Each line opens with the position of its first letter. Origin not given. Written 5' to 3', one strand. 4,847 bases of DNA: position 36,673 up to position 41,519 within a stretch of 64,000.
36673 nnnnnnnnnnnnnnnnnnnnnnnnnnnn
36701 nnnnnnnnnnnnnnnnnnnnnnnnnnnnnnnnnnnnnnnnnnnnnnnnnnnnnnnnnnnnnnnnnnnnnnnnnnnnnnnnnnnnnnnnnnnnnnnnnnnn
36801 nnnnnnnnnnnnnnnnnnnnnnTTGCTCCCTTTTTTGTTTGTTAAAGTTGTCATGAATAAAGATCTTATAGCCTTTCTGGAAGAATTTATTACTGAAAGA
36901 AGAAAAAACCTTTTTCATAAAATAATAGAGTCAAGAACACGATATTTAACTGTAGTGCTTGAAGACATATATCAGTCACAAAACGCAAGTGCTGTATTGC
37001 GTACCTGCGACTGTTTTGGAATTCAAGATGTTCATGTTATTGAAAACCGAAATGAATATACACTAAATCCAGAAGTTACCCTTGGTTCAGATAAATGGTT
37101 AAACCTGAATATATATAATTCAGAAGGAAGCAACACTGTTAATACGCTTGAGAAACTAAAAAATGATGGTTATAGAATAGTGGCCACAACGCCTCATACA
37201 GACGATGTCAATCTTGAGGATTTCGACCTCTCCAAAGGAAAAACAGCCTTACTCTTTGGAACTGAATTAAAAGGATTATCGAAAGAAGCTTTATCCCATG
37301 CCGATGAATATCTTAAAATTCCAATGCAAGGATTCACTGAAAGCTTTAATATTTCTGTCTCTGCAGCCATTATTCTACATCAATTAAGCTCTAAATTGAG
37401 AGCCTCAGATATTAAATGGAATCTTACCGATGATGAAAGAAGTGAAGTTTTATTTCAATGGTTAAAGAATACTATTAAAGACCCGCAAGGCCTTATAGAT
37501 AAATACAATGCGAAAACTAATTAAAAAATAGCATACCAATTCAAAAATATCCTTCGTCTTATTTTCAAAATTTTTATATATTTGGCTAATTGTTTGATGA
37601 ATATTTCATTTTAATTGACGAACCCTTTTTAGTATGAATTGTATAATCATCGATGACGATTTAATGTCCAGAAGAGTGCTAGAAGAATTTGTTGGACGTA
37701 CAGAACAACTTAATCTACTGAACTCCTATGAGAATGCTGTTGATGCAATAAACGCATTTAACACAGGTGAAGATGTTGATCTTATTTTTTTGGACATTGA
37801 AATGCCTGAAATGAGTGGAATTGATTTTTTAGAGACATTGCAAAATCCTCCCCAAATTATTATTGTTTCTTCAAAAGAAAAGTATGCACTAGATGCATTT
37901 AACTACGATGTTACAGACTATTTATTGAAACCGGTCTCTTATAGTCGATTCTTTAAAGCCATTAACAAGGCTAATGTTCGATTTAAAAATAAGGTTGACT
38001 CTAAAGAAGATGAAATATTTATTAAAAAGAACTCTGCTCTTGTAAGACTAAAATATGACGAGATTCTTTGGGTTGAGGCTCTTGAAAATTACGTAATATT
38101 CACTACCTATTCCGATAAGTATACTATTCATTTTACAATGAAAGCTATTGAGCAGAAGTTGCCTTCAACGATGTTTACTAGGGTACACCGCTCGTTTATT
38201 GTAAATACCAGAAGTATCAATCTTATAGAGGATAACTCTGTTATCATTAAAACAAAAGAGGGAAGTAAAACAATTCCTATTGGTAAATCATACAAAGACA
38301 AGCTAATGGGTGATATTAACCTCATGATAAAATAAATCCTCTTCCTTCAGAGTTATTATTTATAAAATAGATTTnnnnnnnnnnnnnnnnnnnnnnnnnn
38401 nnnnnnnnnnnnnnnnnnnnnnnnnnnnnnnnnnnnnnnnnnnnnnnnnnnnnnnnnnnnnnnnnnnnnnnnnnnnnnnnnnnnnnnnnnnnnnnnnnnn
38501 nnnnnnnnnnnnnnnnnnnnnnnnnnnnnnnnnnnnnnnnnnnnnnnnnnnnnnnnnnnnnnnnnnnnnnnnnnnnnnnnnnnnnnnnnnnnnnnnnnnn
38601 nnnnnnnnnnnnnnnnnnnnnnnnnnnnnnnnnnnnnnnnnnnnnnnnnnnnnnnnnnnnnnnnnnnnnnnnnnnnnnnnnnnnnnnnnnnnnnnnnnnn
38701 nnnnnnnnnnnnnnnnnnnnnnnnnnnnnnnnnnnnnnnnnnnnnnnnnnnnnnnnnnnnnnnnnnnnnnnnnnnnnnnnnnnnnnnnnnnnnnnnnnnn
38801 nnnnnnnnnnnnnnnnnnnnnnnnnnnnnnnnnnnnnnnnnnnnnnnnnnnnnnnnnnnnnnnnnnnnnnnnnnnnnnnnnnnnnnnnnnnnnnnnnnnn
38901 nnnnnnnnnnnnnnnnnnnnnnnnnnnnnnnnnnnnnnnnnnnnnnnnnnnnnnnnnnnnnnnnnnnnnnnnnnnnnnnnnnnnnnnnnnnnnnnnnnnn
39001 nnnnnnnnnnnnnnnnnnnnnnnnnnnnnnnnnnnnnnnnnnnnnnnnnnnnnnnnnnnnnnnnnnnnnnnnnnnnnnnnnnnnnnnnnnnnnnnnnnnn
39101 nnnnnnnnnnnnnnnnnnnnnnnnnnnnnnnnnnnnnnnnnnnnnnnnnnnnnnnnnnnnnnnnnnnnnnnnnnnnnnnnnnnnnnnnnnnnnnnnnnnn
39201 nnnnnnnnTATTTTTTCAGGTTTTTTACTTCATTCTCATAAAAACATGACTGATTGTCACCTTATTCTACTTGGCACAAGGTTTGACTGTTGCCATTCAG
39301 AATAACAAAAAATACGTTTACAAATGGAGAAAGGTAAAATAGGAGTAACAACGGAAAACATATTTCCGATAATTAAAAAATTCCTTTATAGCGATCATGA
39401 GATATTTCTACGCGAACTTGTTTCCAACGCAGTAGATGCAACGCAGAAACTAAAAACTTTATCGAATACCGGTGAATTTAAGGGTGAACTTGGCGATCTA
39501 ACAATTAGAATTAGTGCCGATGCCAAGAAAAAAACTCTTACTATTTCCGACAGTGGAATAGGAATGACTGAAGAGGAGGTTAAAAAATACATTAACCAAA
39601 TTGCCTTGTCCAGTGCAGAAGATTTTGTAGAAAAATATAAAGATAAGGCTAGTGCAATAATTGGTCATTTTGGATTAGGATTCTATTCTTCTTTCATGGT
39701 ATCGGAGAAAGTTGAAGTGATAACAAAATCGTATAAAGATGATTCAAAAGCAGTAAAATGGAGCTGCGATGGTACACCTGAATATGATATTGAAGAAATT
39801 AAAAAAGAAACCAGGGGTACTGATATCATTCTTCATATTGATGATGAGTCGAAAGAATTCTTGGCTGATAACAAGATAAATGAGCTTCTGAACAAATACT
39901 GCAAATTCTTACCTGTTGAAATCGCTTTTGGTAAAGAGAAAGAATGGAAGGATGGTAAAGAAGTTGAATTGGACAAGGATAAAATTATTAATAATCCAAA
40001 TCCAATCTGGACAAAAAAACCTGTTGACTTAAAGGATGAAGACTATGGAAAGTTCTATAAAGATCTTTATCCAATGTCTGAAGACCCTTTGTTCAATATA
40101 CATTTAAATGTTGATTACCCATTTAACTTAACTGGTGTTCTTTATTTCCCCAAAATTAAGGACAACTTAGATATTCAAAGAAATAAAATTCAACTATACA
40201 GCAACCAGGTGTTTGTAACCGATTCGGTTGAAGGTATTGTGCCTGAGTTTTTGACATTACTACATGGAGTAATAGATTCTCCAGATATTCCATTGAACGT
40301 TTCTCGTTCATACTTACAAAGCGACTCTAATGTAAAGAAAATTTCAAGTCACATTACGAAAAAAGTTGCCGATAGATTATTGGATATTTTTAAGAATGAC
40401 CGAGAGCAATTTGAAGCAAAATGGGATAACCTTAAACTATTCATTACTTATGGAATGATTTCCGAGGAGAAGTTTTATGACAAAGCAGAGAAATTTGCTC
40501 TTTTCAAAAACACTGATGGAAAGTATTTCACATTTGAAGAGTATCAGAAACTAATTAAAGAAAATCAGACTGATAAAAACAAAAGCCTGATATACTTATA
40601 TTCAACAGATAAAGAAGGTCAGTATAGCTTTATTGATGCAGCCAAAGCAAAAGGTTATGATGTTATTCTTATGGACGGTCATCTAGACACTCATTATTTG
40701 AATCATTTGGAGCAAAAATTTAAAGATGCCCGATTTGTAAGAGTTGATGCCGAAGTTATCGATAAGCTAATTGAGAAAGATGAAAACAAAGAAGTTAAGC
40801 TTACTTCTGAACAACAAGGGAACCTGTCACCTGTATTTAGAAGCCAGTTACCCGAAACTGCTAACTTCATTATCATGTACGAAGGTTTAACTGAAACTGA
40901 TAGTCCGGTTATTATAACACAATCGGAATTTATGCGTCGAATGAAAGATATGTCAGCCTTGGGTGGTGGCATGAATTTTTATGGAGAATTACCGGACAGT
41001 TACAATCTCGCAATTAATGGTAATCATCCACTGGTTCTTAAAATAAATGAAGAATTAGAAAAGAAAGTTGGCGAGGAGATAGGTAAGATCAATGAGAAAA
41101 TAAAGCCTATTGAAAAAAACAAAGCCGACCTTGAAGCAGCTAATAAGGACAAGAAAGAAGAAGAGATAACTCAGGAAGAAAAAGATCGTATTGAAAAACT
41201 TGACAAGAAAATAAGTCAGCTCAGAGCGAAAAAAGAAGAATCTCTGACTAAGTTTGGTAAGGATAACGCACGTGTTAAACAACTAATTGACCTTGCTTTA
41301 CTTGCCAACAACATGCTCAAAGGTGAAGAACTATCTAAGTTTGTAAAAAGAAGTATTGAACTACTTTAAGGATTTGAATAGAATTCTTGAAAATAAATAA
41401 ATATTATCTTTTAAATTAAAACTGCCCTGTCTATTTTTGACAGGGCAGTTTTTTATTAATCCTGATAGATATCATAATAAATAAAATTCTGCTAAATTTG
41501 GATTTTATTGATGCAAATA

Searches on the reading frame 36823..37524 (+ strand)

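Call 4: search_protein_families(library=pfam, proteins=[window:36823-37524:+])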
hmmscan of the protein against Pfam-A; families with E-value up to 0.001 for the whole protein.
window:36823-37524:+ (233 aa): 1 family
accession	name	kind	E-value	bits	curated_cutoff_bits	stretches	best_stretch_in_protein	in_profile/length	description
PF00588.24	SpoU_methylase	-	4e-34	118.2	29.7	1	42-186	2-142/142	SpoU rRNA Methylase family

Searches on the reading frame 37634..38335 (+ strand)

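Call 4: search_protein_families(library=pfam, proteins=[window:37634-38335:+])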
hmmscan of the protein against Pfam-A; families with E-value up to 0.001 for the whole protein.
window:37634-38335:+ (233 aa): 2 families
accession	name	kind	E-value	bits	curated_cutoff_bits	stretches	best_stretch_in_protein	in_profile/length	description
PF04397.21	LytTR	-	5.8e-20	71.8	22.6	1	136-225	3-94/98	LytTr DNA-binding domain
PF00072.30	Response_reg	-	1.2e-18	67.7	30.2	1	4-110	2-110/111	Response regulator receiver domain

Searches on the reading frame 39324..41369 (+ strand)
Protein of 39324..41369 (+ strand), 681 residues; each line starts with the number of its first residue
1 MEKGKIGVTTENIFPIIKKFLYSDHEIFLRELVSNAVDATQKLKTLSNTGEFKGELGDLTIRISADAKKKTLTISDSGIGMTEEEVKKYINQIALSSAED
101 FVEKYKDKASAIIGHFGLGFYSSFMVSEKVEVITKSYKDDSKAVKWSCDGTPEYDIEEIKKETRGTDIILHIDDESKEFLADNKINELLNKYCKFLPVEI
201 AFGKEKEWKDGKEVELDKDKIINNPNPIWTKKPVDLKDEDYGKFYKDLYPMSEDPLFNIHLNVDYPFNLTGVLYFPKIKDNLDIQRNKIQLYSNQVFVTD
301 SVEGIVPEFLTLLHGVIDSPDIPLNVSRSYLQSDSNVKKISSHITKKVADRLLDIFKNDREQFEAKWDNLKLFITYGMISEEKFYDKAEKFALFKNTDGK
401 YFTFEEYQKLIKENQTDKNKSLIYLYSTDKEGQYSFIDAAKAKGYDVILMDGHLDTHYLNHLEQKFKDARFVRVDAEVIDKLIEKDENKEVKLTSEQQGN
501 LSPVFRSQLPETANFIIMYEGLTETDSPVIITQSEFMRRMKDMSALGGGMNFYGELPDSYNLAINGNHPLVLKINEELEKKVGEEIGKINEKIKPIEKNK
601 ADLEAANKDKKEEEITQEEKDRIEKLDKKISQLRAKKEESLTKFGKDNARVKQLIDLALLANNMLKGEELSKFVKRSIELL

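Call 4: search_protein_families(library=pfam, proteins=[window:39324-41369:+])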
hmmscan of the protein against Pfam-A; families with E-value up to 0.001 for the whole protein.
window:39324-41369:+ (681 aa): 3 families
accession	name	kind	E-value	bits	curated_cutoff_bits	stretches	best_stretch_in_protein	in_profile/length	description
PF00183.23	HSP90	-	1.5e-52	179.7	24.4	1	208-582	69-448/518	Hsp90 protein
PF13589.12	HATPase_c_3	-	3.9e-13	50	25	1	27-152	5-109/137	Histidine kinase-, DNA gyrase B-, and HSP90-like ATPase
PF02518.31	HATPase_c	-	9.1e-09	36.2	26.4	1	29-174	10-109/111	Histidine kinase-, DNA gyrase B-, and HSP90-like ATPase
